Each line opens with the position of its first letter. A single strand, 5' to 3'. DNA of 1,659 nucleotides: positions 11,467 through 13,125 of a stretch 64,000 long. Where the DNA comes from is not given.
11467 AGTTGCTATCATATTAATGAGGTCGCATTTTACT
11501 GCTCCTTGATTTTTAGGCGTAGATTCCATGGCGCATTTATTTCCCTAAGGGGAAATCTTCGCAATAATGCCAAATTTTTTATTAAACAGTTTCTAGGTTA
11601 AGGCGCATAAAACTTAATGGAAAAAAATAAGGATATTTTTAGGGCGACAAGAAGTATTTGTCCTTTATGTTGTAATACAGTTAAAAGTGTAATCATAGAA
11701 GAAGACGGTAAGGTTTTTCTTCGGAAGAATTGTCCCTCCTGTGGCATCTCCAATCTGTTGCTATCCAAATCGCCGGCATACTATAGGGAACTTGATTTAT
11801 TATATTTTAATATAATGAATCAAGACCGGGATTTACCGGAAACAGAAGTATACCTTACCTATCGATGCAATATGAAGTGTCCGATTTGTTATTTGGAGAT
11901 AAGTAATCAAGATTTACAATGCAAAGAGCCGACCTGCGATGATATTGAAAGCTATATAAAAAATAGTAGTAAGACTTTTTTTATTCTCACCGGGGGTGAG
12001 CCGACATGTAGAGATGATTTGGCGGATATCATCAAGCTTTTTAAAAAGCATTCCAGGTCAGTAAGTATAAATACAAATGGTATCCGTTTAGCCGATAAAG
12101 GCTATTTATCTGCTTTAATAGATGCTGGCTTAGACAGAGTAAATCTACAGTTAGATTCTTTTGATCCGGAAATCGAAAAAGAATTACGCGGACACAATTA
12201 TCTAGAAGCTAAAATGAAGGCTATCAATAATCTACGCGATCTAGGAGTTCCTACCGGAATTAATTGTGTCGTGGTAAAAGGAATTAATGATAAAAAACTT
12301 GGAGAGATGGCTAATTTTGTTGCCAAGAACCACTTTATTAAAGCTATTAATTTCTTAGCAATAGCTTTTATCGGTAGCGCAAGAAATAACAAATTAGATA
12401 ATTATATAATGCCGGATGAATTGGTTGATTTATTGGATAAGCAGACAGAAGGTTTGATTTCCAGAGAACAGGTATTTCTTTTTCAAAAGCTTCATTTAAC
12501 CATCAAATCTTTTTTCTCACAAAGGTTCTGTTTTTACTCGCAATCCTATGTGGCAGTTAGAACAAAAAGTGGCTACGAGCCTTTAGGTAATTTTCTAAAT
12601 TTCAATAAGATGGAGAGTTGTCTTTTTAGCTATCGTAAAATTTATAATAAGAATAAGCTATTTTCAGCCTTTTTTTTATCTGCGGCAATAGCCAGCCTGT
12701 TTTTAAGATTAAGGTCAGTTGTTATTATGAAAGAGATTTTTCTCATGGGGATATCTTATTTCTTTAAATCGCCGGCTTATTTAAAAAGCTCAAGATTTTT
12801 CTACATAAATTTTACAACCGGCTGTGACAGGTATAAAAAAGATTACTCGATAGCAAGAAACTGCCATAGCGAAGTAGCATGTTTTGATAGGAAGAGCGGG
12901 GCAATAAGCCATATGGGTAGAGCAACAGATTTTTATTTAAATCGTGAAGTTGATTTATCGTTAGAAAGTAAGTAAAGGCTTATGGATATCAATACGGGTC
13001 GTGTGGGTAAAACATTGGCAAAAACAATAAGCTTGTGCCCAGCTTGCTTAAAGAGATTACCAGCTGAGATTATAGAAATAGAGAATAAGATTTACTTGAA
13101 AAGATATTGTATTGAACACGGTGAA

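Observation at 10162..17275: Five consecutive radical SAM genes including two tandem paralog pairs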

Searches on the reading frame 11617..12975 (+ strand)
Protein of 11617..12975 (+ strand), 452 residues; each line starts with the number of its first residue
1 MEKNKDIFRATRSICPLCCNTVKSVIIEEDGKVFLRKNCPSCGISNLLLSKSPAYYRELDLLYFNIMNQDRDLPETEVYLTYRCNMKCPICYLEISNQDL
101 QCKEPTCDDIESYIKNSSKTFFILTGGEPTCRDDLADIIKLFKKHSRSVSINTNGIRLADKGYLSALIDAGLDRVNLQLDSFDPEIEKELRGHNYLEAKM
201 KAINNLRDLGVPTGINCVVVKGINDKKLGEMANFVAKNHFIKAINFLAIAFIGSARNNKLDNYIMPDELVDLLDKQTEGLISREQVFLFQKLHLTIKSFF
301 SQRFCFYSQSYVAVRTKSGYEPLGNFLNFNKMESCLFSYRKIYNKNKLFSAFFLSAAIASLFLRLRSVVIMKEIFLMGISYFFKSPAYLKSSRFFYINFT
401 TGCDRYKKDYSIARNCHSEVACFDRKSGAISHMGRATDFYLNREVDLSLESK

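Call 3: search_protein_families(library=pfam, proteins=[window:11617-12975:+], max_evalue=0.01)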
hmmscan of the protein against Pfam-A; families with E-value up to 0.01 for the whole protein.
window:11617-12975:+ (452 aa): 3 families
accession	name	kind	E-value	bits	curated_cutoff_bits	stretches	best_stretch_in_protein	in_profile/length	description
PF04055.27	Radical_SAM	-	3.1e-30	106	29.5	1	79-235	2-166/166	Radical SAM superfamily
PF23545.1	Zn_ribbon_HMPTM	-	1.9e-11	43.7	27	1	9-46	3-40/45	HMPTM N-terminal zinc ribbon domain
PF13353.11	Fer4_12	-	0.0014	19.3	22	1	83-148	14-80/137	4Fe-4S single cluster domain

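Call 6: search_protein_families(library=ncbifam, proteins=[window:11617-12975:+], max_evalue=0.001)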
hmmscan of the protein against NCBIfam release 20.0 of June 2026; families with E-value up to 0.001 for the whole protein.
window:11617-12975:+ (452 aa): 52 families (the best 25 are shown)
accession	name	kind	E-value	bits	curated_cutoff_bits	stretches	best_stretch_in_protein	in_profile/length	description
NF045702.1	rSAM_GDGT_ether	equivalog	1.6e-48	165.6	450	2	77-347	89-376/486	tetraether lipid synthase Tes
NF045646.2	rSAM_Se_TrsS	equivalog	1.9e-46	158.5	490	2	80-286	92-304/441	radical SAM (seleno)protein TrsS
TIGR02668.1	moaA_archaeal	equivalog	3.6e-31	108.3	325.25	1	71-278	7-219/303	GTP 3',8-cyclase MoaA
NF001199.0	PRK00164.2-1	equivalog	7.4e-31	107.4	231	1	71-248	9-189/308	GTP 3',8-cyclase MoaA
TIGR02666.1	moaA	equivalog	1.9e-28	99.4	284.05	1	72-276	8-219/336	GTP 3',8-cyclase MoaA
NF045703.1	rSAM_Tes_intein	exception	1e-25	89.8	1700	2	103-288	622-813/1040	tetraether lipid synthase Tes, intein-containing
NF050035.1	rSAM_WgK_link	exception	3.8e-18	65.6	650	1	77-253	12-185/367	radical SAM/SPASM peptide maturase WgkB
TIGR02109.1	PQQ_syn_pqqE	equivalog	1.4e-17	63.7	381.35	1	79-267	12-198/358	pyrroloquinoline quinone biosynthesis protein PqqE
TIGR04317.1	W_rSAM_matur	equivalog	6.9e-17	61.6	380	1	78-314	8-245/349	tungsten cofactor oxidoreductase radical SAM maturase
TIGR04055.1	rSAM_NirJ2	equivalog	6.1e-16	58.8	500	1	81-349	7-279/326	putative heme d1 biosynthesis radical SAM protein NirJ2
TIGR03977.1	rSAM_pair_HxsC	equivalog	9.4e-16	57.5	267.9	1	76-283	27-239/292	His-Xaa-Ser system radical SAM maturase HxsC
TIGR04303.1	GeoRSP_rSAM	equivalog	2.5e-15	56.9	400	1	82-271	13-199/325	GeoRSP system radical SAM/SPASM protein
TIGR04250.1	SCM_rSAM_ScmE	equivalog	2.7e-15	56.1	400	1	77-265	6-195/358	SynChlorMet cassette radical SAM/SPASM protein ScmE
TIGR04051.1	rSAM_NirJ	equivalog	1.2e-14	54.1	515.45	1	80-259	8-186/354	heme d1 biosynthesis radical SAM protein NirJ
TIGR04545.1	rSAM_ahbD_hemeb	equivalog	2.6e-14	53.4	500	1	80-268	6-193/339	heme b synthase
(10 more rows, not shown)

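Call 12: find_homologous_proteins(query=window:11617-12975:+, max_evalue=0.00001)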
Query window:11617-12975:+ (452 aa): 2021 proteins with E <= 0.00001 among 8000 candidates; the best 120 are listed.
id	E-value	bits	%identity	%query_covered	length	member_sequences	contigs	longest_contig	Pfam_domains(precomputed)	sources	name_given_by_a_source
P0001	2.3e-296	1001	98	100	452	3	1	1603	PF23545.2,PF04055.28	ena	-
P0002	5.0e-190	650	64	96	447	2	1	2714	PF23545.2,PF04055.28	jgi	-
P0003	1.7e-186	639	63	98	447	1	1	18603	PF23545.2,PF04055.28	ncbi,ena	-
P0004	2.1e-145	503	53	97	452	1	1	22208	PF23545.2,PF04055.28,PF13353.12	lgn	-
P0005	2.0e-135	471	47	97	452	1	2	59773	PF23545.2,PF04055.28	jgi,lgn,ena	-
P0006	6.0e-135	469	48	95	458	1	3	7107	PF23545.2,PF04055.28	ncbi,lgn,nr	ncbi:MAG: radical SAM protein [Candidatus Omnitrophica bacterium]|nr:radical SAM protein [Candidatus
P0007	8.1e-133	462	47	95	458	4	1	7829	PF23545.2,PF04055.28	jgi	-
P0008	8.9e-133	462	48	98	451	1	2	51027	PF23545.2,PF04055.28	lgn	-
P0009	1.0e-131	458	46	97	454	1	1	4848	PF23545.2,PF04055.28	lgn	-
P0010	6.1e-130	453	47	97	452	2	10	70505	PF23545.2,PF04055.28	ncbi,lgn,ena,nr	ncbi:MAG: radical SAM protein [Candidatus Omnitrophica bacterium]|nr:radical SAM protein [Candidatus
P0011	6.6e-130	452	45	99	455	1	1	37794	PF23545.2,PF04055.28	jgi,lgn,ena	-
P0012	1.1e-129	452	45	96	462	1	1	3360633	PF23545.2,PF04055.28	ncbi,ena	-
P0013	1.3e-128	448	47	97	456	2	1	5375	PF23545.2,PF04055.28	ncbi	-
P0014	3.0e-128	447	45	97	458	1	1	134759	PF23545.2,PF04055.28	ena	-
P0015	1.1e-126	442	45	95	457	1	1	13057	PF23545.2,PF04055.28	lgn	-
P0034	2.3e-116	408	43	97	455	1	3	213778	PF23545.2,PF04055.28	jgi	-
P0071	1.4e-34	138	33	60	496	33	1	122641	PF23545.2,PF04055.28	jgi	jgi:7,8-dihydro-6-hydroxymethylpterin dimethyltransferase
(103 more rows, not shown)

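Call 13: find_encoding_contigs(protein=window:11617-12975:+, flank=10000, max_places=6)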
Protein window:11617-12975:+ (452 aa): 2 contigs read that carry it; 2 places shown.
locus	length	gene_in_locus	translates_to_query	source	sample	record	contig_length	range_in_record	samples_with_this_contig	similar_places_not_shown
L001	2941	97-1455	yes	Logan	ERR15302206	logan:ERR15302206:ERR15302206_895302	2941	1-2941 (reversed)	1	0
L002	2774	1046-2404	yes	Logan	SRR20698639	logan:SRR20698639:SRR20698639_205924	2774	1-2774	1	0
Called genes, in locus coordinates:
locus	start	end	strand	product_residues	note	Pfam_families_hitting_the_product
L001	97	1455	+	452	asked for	PF23545:Zn_ribbon_HMPTM, PF04055:Radical_SAM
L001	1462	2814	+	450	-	PF23545:Zn_ribbon_HMPTM, PF04055:Radical_SAM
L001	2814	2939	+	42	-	?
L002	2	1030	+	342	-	?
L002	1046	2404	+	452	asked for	PF23545:Zn_ribbon_HMPTM, PF04055:Radical_SAM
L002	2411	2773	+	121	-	?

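Call 15: find_encoding_contigs(protein=P0012, flank=10000, max_places=2)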
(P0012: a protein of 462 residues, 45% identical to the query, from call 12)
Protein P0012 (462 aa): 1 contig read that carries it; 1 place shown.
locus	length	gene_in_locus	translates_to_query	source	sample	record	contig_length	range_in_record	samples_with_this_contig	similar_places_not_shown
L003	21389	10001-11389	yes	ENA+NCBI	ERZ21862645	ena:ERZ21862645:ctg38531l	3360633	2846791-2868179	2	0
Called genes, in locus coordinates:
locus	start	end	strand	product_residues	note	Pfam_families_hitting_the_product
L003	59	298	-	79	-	PF05768:Glrx-like (weak), PF00462:Glutaredoxin, PF13417:GST_N_3, PF13409:GST_N_2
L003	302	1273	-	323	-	PF02951:GSH-S_N, PF02955:GSH-S_ATP, PF08443:RimK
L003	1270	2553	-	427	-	PF08886:GshA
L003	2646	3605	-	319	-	PF01207:Dus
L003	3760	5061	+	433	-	PF00919:UPF0004, PF04055:Radical_SAM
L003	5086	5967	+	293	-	PF10137:CAP12-PCTIR_TIR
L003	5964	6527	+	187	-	-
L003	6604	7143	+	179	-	-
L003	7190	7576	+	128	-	PF07963:N_methyl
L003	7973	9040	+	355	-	PF00155:Aminotran_1_2 (weak), PF01041:DegT_DnrJ_EryC1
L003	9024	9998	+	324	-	PF04055:Radical_SAM, PF13186:SPASM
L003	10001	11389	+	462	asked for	PF23545:Zn_ribbon_HMPTM, PF04055:Radical_SAM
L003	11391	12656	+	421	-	PF01041:DegT_DnrJ_EryC1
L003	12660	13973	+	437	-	PF23545:Zn_ribbon_HMPTM, PF04055:Radical_SAM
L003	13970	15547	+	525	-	PF02310:B12-binding, PF04055:Radical_SAM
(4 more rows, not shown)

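Call 16: find_encoding_contigs(protein=P0003, flank=10000, max_places=2)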
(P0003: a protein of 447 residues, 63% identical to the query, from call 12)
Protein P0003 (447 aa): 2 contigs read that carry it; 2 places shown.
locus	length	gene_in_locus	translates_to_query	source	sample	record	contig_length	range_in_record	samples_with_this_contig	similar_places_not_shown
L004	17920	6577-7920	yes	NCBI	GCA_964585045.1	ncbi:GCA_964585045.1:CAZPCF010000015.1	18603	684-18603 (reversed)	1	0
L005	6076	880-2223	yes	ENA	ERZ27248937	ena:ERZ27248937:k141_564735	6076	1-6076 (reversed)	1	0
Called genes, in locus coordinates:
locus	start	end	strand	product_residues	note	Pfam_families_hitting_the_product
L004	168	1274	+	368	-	PF00155:Aminotran_1_2, PF01041:DegT_DnrJ_EryC1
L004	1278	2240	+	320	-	PF04055:Radical_SAM, PF13186:SPASM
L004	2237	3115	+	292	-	-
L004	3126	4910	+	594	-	-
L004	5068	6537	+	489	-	PF02310:B12-binding, PF04055:Radical_SAM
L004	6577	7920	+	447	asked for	PF23545:Zn_ribbon_HMPTM, PF04055:Radical_SAM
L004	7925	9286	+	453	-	PF23545:Zn_ribbon_HMPTM, PF04055:Radical_SAM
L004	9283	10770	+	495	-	PF02310:B12-binding, PF04055:Radical_SAM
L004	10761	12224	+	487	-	PF02310:B12-binding, PF04055:Radical_SAM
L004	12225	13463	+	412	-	PF01041:DegT_DnrJ_EryC1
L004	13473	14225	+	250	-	PF00535:Glycos_transf_2, PF10111:Glyco_tranf_2_2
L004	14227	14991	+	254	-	PF08889:WbqC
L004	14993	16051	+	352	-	PF04055:Radical_SAM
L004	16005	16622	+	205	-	PF18924:DUF5674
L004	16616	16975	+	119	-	-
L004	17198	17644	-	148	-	PF09424:YqeY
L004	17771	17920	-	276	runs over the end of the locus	?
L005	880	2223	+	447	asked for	PF23545:Zn_ribbon_HMPTM, PF04055:Radical_SAM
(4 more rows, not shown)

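Call 18: find_related_loci(query=A1, collection=genome_contigs, flank=10000)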
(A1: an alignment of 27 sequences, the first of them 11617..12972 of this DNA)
Query A1 (452 aa) in genome_contigs; peptide patterns used: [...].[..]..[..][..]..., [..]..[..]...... (x = any residue, [..] = any of these).
171 stretches matched a pattern; 145 encode a relative of the query (tblastn E <= 1e-3); the best 80 are kept; 77 distinct loci.
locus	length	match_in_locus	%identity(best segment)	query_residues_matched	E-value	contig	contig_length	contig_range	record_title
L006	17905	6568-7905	62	3-448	0e+0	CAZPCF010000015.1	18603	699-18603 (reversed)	MAG TPA_asm: uncultured bacterium isolate SRP178699_co1_136 genome assembly, contig: NODE_3644_length_18603_cov_5.055154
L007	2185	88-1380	48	4-434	9e-150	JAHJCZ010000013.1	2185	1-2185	MAG: Candidatus Omnitrophota bacterium isolate Modern_marine.mb.324 Modern_marine.mb.324_k141_220230, whole genome shotg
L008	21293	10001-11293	47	4-434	7e-138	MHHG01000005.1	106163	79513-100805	MAG: Omnitrophica WOR_2 bacterium RIFOXYA2_FULL_38_17 rifoxya2_full_scaffold_112, whole genome shotgun sequence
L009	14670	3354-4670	47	5-444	4e-135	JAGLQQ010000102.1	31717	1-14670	MAG: Candidatus Omnitrophota bacterium isolate RS_8_62 ROV157_8.bin.62.fa_102, whole genome shotgun sequence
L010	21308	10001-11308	45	9-444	7e-134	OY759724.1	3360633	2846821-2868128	MAG: Candidatus Omnitrophota bacterium isolate 1a5844f9-839a-4d7b-a7f9-2444bab12bdd genome assembly, chromosome: 1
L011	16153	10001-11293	45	6-436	1e-130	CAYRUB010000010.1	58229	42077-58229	MAG TPA_asm: uncultured Planctomycetales bacterium isolate binchicken_co220_28 genome assembly, contig: NODE_233_length_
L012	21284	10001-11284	43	7-434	4e-128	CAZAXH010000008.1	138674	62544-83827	MAG TPA_asm: uncultured Planctomycetales bacterium isolate binchicken_co117_398 genome assembly, contig: NODE_153_length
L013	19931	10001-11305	42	1-434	2e-125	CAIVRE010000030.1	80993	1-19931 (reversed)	MAG: Candidatus Omnitrophica bacterium isolate AM-lipid-02-D9_bin-0629 genome assembly, contig: bin-0629:30/34, whole ge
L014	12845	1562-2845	43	7-434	6e-125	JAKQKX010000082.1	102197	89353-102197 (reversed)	MAG: Candidatus Omnitrophota bacterium isolate USDV_maxbin.135_sub k141_1200570, whole genome shotgun sequence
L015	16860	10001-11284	43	7-434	5e-125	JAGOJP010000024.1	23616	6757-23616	MAG: Candidatus Omnitrophota bacterium isolate Go_SlDig_bin_317 Go_SlDig_6023_length_23616_cov_4.491336, whole genome sh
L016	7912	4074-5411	40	1-446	4e-118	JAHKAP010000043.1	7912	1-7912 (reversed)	MAG: Candidatus Omnitrophota bacterium isolate Undefined_mixed_planktonic.mb.47 Undefined_mixed_pl.mb.47_k141_667839, wh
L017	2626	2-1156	43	47-431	6e-115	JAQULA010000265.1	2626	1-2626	MAG: Candidatus Omnitrophota bacterium isolate STD1_12 NODE_217405_length_2626_cov_2.140456_Sandtown_D1, whole genome sh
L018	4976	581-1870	40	5-434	7e-109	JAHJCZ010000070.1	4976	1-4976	MAG: Candidatus Omnitrophota bacterium isolate Modern_marine.mb.324 Modern_marine.mb.324_k141_1045053, whole genome shot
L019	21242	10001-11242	40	5-416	9e-100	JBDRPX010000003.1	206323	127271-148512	MAG: Candidatus Omnitrophota bacterium isolate MEGAHIT-group-2.14 k141_186628, whole genome shotgun sequence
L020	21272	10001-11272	37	5-427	7e-95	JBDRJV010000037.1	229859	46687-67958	MAG: Candidatus Omnitrophota bacterium isolate MEGAHIT-group-1.676 k141_2468534, whole genome shotgun sequence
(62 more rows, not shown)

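Call 37: search_solved_structures(query=window:11617-12975:+, max_evalue=0.001, show_alignments=1)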
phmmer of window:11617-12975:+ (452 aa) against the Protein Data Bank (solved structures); distinct sequences matched with E-value up to 0.001: 18.
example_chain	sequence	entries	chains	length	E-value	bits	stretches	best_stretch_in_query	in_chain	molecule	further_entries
7tol_A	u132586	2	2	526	2.5e-36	129.1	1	8-287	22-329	glycerol dibiphytanyl glycerol tetraether - macrocyclic archaeol synthase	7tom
1tv7_A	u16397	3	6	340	1.2e-13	54.4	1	73-276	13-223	Molybdenum cofactor biosynthesis protein A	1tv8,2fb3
2fb2_A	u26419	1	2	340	1.4e-13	54.2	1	74-276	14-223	Molybdenum cofactor biosynthesis protein A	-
8wm2_A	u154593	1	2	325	1.6e-09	40.8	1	81-181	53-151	Fe-S radical SAM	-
6c8v_A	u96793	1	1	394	2.6e-09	40.1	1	79-223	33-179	Coenzyme PQQ synthesis protein E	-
3ciw_A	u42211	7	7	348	4.3e-06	29.5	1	82-219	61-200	FeFe-Hydrogenase maturase | [FeFe] hydrogenase maturase subunit HydE | Biotin synthetase, putative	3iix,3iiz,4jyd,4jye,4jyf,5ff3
5fep_A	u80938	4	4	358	4.4e-06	29.5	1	82-219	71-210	[FeFe] hydrogenase maturase subunit HydE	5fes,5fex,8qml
7o1p_A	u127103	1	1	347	4.9e-06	29.3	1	82-219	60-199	[FeFe] hydrogenase maturase subunit HydE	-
7o1o_A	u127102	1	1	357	4.9e-06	29.3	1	82-219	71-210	[FeFe] hydrogenase maturase subunit HydE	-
3cix_A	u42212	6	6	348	4.9e-06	29.3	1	82-219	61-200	FeFe-Hydrogenase maturase | [FeFe] hydrogenase maturase subunit HydE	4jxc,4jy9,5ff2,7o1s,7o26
8qmk_A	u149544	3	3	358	4.9e-06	29.3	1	82-219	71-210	[FeFe] hydrogenase maturase subunit HydE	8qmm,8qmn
5few_A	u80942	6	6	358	4.9e-06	29.3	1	82-219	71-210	[FeFe] hydrogenase maturase subunit HydE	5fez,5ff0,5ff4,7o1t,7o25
4jy8_A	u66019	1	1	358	5.2e-06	29.2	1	82-219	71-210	FEFE-HYDROGENASE MATURASE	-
7bi7_A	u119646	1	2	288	8.1e-05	25.3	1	75-249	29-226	FeMo cofactor biosynthesis protein NifB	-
7jmb_A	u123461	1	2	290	8.3e-05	25.3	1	75-249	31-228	Nitrogenase iron-molybdenum cofactor biosynthesis protein NifB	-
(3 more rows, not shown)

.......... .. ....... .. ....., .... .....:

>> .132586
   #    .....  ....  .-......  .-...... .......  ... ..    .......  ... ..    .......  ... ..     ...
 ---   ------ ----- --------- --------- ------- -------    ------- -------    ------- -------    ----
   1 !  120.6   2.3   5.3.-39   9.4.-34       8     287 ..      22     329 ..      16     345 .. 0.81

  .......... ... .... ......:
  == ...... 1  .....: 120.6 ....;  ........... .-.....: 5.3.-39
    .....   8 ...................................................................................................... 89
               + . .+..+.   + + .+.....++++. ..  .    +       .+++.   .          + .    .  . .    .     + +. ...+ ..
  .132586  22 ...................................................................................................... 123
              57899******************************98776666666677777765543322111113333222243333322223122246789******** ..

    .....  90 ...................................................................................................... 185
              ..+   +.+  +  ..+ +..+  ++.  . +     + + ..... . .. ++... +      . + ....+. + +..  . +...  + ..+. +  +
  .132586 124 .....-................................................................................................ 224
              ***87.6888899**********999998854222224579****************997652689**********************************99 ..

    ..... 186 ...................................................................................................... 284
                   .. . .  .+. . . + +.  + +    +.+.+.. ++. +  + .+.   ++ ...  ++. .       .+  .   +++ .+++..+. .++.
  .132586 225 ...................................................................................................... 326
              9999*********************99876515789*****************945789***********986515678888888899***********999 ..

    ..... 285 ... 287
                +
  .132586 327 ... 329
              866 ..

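Call 47: find_encoding_contigs(protein=P0034, flank=10000, max_places=1)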
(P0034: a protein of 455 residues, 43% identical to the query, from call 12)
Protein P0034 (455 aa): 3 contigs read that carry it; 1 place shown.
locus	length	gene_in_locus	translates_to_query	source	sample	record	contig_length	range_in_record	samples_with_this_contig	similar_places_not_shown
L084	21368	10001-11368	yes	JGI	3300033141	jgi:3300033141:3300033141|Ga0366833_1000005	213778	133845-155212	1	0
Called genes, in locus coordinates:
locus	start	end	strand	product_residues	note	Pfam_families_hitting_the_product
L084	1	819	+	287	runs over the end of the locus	-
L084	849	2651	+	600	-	-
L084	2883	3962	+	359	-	PF04055:Radical_SAM, PF13186:SPASM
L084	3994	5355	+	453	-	PF23545:Zn_ribbon_HMPTM, PF04055:Radical_SAM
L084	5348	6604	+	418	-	PF01041:DegT_DnrJ_EryC1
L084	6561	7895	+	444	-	PF23545:Zn_ribbon_HMPTM, PF04055:Radical_SAM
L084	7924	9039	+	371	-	PF00155:Aminotran_1_2 (weak), PF01041:DegT_DnrJ_EryC1, PF01053:Cys_Met_Meta_PP (weak)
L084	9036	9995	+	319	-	PF04055:Radical_SAM, PF13186:SPASM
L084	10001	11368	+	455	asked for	PF23545:Zn_ribbon_HMPTM, PF04055:Radical_SAM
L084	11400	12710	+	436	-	PF00919:UPF0004, PF04055:Radical_SAM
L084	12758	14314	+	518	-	PF02310:B12-binding, PF04055:Radical_SAM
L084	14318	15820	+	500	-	PF02310:B12-binding, PF04055:Radical_SAM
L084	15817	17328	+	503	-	PF02310:B12-binding, PF04055:Radical_SAM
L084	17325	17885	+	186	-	PF02310:B12-binding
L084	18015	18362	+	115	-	PF04055:Radical_SAM (weak)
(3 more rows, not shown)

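Call 62: predict_structure(alignment_id=A1)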
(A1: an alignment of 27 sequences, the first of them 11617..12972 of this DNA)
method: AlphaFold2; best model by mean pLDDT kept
length: 452 residues; sequences in the alignment: 27
mean_pLDDT: 93.1   pTM: 0.92
mean pLDDT of the five models: 93.1, 92.6, 91.2, 90.1, 90.1
residues with pLDDT >= 90: 370; 70-90: 74; 50-70: 5; < 50: 3
segments of 3 or more residues with pLDDT < 50: 1-3
pLDDT, mean of each block of 10 residues (from residue 1): 71 93 96 96 95 96 91 92 91 83 94 95 95 98 97 98 98 97 97 97 98 97 97 97 95 89 94 97 97 95 93 94 94 96 95 97 92 88 80 94 90 91 92 92 82 57
secondary structure, 60 per line:
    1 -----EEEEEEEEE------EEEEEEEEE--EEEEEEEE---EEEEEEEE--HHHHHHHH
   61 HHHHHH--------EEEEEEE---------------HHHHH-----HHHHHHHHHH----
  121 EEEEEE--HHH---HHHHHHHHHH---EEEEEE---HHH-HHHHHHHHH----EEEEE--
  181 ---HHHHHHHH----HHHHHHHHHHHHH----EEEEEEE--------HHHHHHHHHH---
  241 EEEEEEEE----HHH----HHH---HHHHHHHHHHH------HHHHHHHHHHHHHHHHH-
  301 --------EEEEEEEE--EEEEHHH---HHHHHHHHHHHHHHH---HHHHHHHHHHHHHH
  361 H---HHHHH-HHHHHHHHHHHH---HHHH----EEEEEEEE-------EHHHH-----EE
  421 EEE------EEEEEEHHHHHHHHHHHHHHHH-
elements in order: E6-14 E21-29 E32-39 E43-50 H53-66 E75-81 H97-101 H107-116 E121-126 H135-144 E148-153 H161-169 E174-178 H184-191 H196-208 E213-219 H228-237 E241-248 H266-276 H283-299 E309-316 E319-322 H329-343 H347-361 H365-369 H371-382 H386-389 E394-401 H410-413 E419-423 E430-435 H436-451
